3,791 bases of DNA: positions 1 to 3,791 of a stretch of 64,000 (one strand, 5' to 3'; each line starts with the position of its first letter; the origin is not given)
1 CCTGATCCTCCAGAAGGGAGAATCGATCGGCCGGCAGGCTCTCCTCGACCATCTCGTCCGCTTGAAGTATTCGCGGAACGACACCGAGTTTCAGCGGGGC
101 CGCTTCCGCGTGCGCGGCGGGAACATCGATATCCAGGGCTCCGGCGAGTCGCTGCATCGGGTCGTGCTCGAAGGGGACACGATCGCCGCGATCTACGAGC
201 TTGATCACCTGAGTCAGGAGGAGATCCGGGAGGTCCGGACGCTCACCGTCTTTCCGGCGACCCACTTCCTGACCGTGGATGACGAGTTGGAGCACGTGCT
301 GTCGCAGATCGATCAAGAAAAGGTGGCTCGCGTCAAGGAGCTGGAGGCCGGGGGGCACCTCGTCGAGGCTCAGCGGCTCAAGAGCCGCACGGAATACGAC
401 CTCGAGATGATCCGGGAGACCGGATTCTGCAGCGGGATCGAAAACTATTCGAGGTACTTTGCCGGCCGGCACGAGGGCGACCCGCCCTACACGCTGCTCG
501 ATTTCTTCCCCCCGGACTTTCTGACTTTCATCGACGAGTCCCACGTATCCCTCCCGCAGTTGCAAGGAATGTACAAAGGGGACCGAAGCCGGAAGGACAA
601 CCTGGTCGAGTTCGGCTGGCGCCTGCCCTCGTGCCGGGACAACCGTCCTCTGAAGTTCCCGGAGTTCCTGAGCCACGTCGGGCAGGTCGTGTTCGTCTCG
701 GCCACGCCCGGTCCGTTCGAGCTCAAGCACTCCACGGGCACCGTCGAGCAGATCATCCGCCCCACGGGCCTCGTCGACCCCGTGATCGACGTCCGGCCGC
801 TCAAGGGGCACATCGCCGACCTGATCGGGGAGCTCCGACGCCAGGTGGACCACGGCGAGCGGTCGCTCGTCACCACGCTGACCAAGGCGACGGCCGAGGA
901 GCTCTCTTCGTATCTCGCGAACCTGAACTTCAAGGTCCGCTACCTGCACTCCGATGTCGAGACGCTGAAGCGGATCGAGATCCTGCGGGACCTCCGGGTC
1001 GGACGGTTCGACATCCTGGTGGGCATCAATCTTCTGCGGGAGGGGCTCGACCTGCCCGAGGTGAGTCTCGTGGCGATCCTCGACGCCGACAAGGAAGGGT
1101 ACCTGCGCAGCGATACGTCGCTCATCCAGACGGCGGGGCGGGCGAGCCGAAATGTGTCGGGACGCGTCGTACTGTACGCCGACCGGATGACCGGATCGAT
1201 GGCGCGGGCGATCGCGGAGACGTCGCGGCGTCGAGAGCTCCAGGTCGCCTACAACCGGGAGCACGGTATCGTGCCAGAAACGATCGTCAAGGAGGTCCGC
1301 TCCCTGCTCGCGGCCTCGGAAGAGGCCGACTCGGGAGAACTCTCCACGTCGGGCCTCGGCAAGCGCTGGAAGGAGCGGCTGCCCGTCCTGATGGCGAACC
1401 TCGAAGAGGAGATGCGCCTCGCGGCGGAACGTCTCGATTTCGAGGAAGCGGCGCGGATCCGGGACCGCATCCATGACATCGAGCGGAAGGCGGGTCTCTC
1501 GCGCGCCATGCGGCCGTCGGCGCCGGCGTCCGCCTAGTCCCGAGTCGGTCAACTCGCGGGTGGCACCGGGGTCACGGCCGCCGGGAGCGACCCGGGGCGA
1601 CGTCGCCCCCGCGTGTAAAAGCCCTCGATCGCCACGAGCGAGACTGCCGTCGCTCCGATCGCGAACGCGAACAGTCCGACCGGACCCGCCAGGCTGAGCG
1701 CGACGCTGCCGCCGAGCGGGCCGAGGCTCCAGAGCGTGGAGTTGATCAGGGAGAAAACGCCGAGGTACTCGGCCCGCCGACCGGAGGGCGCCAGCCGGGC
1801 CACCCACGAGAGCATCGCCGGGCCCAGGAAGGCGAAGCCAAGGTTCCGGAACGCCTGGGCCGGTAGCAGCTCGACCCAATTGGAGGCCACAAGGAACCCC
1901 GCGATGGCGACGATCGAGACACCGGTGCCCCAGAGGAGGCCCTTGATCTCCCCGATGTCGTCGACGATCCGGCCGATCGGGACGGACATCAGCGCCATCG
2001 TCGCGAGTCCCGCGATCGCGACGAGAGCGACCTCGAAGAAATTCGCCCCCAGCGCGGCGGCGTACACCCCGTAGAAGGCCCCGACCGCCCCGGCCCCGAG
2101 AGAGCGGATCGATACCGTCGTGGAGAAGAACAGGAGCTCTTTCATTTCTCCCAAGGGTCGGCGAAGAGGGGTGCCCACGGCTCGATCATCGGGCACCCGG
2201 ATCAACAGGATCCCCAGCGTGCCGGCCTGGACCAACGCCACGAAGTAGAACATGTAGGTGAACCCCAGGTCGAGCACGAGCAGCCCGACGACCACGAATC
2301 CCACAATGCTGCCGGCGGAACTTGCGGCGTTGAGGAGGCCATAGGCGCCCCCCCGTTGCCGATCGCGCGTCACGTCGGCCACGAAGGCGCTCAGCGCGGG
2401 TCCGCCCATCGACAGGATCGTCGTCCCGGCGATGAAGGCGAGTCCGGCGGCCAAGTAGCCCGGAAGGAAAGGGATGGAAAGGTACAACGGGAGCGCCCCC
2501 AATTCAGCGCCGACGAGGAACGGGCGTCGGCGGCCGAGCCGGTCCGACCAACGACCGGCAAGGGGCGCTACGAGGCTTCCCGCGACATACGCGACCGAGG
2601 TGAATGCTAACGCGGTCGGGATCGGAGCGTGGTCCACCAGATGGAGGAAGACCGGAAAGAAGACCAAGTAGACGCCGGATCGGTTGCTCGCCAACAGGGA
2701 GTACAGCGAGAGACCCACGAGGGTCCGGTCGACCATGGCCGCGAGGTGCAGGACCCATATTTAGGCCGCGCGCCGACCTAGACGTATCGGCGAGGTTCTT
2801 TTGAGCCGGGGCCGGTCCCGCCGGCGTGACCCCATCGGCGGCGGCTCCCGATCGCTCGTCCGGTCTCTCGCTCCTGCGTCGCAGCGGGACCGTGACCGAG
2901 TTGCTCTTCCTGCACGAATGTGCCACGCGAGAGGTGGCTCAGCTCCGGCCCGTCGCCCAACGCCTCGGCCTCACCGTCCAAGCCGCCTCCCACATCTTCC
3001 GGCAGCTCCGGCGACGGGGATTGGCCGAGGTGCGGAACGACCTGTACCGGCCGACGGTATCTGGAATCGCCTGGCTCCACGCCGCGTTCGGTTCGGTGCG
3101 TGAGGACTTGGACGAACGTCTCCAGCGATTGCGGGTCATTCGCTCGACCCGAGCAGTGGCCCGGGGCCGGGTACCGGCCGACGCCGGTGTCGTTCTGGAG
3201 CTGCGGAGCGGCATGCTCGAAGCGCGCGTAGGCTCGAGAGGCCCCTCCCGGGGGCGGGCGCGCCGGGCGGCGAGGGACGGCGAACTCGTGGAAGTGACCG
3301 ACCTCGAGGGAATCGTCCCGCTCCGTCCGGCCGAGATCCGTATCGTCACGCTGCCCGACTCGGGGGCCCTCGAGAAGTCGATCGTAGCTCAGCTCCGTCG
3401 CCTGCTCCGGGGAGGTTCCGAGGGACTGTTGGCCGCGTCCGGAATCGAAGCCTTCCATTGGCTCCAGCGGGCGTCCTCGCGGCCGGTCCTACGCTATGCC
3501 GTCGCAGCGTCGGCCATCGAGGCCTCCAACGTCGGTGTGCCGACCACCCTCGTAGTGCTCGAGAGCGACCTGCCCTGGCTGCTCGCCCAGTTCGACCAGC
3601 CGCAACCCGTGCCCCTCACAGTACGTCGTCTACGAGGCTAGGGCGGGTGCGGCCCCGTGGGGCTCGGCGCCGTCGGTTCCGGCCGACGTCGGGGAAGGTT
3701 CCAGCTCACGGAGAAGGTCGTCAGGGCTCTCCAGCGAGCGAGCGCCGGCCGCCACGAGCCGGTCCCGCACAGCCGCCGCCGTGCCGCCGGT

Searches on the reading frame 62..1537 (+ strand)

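Call 14: search_protein_families(library=pfam, proteins=[window:62-1537:+], max_evalue=0.01)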
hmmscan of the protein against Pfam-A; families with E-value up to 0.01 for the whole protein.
window:62-1537:+ (491 aa): 4 families
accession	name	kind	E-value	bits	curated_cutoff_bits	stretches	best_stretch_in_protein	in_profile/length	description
PF12344.14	UvrB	-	4.2e-22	78.1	27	1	371-413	1-43/43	Ultra-violet resistance protein B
PF00271.37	Helicase_C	-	2.3e-18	66.9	23.5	1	254-364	6-109/110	Helicase conserved C-terminal domain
PF17757.6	UvrB_inter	-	6.2e-17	61.9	22.9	1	1-69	21-91/91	UvrB interaction domain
PF02151.25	UVR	-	1.8e-08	34.3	21.5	1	445-474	5-34/36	UvrB/uvrC motif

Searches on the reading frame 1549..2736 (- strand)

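Call 14: search_protein_families(library=pfam, proteins=[window:1549-2736:-], max_evalue=0.01)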
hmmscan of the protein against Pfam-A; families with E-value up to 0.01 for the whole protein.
window:1549-2736:- (395 aa): 2 families
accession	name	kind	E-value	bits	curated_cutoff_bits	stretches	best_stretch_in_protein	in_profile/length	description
PF07690.21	MFS_1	-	3.7e-32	112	33.4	2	19-189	11-182/347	Major Facilitator Superfamily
PF12832.13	MFS_1_like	-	2.9e-05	23.7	25.2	1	198-344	211-355/373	MFS_1 like family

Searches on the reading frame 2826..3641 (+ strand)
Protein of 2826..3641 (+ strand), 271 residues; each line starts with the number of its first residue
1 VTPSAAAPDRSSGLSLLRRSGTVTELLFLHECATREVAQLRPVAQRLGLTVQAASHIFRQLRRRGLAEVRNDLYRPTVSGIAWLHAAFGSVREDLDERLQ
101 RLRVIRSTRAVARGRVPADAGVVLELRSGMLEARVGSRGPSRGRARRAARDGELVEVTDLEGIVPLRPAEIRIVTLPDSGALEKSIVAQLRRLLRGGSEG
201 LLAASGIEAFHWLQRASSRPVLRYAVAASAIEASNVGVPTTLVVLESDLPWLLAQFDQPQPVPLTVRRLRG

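Call 15: search_protein_families(library=pfam, proteins=[window:2826-3641:+], max_evalue=0.01)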
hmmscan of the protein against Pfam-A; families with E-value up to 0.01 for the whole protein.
window:2826-3641:+ (271 aa): 2 families
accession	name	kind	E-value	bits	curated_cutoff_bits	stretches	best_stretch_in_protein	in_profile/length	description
PF25211.1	DUF7839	-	4.5e-07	30.4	27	1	167-255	3-91/101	Domain of unknown function (DUF7839)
PF21836.2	DUF6895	-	0.005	16.7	23.8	1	17-112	27-121/289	Domain of unknown function (DUF6895)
